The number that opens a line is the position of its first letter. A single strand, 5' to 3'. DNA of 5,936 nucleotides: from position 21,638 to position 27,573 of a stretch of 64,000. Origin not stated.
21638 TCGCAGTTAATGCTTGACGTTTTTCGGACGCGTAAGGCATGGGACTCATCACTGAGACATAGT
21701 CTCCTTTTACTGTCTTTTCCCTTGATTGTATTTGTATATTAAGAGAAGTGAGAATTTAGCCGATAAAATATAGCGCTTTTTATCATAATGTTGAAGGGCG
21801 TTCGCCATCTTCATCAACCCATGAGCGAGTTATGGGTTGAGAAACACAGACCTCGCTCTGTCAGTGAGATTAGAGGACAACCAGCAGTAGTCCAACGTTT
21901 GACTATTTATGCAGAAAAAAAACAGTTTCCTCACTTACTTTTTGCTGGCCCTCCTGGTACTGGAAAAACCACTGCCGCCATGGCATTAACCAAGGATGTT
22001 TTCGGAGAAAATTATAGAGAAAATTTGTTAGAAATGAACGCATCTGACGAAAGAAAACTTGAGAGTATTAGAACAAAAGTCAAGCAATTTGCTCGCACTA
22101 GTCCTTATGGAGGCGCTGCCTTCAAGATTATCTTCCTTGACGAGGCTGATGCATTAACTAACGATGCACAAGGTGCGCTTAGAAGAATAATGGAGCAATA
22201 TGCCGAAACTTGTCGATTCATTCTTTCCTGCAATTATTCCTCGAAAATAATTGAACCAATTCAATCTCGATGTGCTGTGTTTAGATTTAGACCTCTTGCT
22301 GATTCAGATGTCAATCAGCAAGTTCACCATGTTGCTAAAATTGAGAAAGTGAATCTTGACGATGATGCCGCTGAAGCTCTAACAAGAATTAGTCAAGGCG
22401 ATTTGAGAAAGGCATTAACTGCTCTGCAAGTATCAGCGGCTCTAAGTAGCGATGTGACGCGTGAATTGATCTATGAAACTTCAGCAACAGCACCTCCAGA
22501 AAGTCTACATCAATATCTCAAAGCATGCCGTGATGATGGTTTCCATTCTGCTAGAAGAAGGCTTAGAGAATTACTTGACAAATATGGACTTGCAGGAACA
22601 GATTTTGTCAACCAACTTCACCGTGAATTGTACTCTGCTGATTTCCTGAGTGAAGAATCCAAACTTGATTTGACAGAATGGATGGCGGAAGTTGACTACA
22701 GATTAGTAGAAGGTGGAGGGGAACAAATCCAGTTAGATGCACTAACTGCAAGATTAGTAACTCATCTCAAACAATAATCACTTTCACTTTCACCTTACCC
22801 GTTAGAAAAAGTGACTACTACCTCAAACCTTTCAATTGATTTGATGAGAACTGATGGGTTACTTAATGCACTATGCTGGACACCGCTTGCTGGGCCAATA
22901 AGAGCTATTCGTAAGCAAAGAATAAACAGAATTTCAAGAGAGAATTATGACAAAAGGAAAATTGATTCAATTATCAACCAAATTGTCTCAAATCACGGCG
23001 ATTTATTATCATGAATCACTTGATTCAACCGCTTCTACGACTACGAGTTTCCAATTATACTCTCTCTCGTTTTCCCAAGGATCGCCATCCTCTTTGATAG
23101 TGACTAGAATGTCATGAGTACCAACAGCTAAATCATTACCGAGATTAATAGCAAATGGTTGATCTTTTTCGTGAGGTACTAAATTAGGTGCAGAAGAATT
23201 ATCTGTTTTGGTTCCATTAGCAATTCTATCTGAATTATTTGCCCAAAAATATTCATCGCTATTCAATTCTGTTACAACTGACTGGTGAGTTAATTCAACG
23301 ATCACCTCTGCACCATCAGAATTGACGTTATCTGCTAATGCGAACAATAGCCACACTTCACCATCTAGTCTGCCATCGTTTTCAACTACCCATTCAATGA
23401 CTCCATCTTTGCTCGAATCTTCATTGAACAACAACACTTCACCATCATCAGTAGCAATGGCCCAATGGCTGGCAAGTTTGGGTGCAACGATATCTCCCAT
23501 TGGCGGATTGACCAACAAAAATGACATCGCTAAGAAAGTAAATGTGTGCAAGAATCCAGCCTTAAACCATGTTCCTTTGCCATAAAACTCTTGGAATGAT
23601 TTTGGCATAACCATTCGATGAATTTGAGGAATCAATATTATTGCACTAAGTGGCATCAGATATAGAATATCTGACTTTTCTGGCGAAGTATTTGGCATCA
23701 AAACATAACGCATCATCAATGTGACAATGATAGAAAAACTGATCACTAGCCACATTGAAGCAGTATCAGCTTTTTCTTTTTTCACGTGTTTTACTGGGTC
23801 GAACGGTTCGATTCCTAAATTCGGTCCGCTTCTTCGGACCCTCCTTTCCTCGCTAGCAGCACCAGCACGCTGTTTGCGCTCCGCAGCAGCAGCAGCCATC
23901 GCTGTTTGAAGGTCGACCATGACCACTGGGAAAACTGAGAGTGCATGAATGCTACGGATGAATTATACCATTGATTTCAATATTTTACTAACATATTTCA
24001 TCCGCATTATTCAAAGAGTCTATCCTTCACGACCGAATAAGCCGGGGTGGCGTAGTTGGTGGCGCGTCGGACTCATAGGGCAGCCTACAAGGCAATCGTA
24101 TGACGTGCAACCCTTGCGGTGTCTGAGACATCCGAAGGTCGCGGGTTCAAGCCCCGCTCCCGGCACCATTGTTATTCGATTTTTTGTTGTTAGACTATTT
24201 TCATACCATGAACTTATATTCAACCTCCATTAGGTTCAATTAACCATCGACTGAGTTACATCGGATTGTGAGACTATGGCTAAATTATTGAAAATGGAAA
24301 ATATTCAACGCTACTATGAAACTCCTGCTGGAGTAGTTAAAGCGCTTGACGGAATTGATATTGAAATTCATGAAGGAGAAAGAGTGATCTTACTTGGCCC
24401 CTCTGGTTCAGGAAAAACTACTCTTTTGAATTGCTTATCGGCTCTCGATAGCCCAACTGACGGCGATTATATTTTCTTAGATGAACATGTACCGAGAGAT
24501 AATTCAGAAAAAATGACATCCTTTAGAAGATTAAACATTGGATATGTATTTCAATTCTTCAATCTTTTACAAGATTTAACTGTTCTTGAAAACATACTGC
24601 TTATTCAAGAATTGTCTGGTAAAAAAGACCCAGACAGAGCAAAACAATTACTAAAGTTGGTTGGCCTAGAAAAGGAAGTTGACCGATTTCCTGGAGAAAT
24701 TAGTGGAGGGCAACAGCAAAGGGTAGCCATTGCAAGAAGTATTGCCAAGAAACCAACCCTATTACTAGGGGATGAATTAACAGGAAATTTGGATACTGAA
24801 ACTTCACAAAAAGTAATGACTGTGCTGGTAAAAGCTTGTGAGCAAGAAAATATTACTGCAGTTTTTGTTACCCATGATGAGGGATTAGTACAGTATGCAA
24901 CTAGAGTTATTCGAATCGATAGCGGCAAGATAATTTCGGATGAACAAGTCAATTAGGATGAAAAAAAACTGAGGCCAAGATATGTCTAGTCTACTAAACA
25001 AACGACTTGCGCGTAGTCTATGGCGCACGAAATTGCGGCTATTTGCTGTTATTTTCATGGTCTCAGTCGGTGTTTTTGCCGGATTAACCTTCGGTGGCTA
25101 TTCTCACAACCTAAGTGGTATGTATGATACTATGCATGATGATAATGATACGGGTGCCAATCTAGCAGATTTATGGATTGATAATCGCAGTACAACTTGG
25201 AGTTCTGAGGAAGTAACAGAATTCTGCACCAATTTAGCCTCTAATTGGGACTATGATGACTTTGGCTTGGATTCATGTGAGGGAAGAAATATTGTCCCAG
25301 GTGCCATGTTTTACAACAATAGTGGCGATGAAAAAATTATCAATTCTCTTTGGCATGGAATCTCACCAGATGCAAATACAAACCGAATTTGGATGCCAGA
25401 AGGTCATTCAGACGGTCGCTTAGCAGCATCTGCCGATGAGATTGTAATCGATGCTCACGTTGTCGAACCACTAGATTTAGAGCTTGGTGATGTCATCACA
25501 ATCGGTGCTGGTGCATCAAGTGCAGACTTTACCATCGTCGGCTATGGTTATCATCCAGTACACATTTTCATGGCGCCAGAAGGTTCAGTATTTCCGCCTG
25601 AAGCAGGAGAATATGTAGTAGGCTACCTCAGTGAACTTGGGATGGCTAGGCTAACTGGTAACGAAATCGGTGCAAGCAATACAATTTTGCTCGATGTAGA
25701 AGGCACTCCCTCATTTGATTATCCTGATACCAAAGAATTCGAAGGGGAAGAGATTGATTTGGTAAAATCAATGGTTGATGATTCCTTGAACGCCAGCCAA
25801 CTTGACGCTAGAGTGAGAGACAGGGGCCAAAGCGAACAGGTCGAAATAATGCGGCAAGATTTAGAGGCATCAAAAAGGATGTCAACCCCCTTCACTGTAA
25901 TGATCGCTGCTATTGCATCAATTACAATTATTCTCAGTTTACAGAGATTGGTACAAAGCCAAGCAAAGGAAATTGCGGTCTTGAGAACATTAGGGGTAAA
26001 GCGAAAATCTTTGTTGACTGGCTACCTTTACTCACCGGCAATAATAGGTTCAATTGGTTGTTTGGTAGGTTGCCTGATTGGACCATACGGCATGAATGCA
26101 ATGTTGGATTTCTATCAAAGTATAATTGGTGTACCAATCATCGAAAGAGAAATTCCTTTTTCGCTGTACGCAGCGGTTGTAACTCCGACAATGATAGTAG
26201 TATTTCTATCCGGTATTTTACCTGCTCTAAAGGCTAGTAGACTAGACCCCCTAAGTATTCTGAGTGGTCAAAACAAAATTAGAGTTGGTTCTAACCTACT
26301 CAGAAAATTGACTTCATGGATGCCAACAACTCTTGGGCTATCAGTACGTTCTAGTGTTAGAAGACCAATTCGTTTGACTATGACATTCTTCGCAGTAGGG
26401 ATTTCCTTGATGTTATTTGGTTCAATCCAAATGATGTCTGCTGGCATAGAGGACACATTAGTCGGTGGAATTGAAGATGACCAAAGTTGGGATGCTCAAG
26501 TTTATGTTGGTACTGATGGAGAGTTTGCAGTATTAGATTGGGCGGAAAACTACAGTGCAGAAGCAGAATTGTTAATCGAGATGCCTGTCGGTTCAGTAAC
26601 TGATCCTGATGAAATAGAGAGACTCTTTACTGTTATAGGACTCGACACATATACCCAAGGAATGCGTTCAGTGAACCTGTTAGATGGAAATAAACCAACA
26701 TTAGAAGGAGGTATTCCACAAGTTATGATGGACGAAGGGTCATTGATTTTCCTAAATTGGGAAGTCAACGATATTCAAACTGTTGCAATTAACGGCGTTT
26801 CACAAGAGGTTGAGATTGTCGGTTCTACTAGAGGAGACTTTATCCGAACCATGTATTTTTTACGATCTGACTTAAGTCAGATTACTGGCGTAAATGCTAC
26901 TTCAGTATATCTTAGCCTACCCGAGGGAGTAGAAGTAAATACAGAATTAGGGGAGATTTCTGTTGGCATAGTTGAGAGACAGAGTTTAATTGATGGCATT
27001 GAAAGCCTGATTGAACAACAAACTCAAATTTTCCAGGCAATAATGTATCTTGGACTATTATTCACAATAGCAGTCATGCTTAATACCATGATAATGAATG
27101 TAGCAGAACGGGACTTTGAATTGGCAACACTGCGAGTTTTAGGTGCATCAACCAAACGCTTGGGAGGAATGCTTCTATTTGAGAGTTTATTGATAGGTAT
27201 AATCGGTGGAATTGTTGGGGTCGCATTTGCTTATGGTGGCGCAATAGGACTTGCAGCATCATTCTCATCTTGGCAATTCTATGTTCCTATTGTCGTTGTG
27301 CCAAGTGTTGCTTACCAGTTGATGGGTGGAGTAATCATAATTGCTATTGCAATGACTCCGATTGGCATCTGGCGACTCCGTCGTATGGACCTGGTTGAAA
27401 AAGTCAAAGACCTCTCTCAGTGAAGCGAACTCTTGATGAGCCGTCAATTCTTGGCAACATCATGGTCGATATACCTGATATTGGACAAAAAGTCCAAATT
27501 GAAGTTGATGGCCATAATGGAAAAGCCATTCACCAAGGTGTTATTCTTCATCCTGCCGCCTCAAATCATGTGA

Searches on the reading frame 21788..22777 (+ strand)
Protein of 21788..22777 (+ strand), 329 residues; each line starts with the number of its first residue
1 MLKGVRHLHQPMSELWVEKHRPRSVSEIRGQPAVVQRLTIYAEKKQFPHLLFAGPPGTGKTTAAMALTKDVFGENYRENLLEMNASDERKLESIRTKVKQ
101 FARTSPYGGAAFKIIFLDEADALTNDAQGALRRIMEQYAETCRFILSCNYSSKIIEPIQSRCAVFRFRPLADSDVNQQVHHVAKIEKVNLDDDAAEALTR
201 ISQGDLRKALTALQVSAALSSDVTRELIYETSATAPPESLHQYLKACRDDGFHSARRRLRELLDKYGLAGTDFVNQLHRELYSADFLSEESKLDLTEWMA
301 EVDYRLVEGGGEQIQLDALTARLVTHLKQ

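Call 16: search_protein_families(library=pfam, proteins=[window:21788-22777:+], max_evalue=0.001)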
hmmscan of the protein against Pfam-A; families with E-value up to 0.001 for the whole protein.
window:21788-22777:+ (329 aa): 17 families
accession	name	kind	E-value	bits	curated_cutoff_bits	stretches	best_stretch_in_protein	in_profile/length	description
PF08542.16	Rep_fac_C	-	2.9e-19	69.7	23.6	1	236-322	2-88/88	Replication factor C C-terminal domain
PF00004.35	AAA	-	1.2e-15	58.5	21.2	1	50-168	1-129/131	ATPase family associated with various cellular activities (AAA)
PF13177.12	DNA_pol3_delta2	-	1.5e-14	54.8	27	1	88-170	80-160/161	DNA polymerase III, delta subunit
PF13173.12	AAA_14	-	7.5e-07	29.6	27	1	50-162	5-115/129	AAA domain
PF05496.18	RuvB_N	-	7.8e-07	29.4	27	1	21-72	2-58/159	Holliday junction DNA helicase RuvB P-loop domain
PF16193.11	AAA_assoc_2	-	2.1e-06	28.3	34.3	1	186-222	3-39/81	AAA C-terminal domain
PF21960.2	RCF1-5-like_lid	-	3.1e-06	27.5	27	1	181-215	5-40/43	RCF1/5-like, AAA+ ATPase lid domain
PF03215.21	Rad17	-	9.1e-06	26.2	23.8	1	13-105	6-103/186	Rad17 P-loop domain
PF01078.27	Mg_chelatase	-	1.2e-05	25.2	20.3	1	26-86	3-60/207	Magnesium chelatase, subunit ChlI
PF07728.20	AAA_5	-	2.7e-05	24.6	22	1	49-137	1-92/139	AAA domain (dynein-related subfamily)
PF25199.1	nSTAND_NTPase5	-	4.8e-05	23.6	34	1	35-150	29-134/145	Novel STAND NTPase 5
PF13401.12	AAA_22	-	0.0001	23.1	27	0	49-140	7-80/130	AAA domain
PF07724.20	AAA_2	-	0.00031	21.2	27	1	49-137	5-101/166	AAA domain (Cdc48 subfamily)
PF20720.3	nSTAND3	-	0.00042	20.5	27.2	1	49-100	19-67/155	Novel STAND NTPase 3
PF13521.12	AAA_28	-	0.00066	20.4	27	0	51-103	3-58/164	AAA domain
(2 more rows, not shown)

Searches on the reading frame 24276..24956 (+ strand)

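Call 16: search_protein_families(library=pfam, proteins=[window:24276-24956:+], max_evalue=0.001)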
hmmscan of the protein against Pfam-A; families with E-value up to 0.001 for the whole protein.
window:24276-24956:+ (226 aa): 5 families
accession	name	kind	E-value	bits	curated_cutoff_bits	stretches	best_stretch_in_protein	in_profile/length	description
PF00005.33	ABC_tran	-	3e-32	112.5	25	1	24-169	1-136/137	ABC transporter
PF13304.12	AAA_21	-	1.3e-06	29.1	27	0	38-92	3-74/304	AAA domain, putative AbiEii toxin, Type IV TA system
PF02463.25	SMC_N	-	7.6e-06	25.9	40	0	123-216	124-213/220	RecF/RecN/SMC N terminal domain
PF13555.12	AAA_29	-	3.8e-05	23.8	27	1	25-57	13-45/61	P-loop containing region of AAA domain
PF13191.12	AAA_16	-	0.00023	22.2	32.6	1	31-169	21-142/167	AAA ATPase domain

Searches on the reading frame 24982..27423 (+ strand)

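Call 16: search_protein_families(library=pfam, proteins=[window:24982-27423:+], max_evalue=0.001)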
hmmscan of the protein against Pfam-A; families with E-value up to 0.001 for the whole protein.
window:24982-27423:+ (813 aa): 1 family
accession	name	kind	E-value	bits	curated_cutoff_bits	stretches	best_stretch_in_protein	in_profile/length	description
PF02687.27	FtsX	-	1.8e-27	96.2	25.5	2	687-803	3-119/120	FtsX-like permease C-terminal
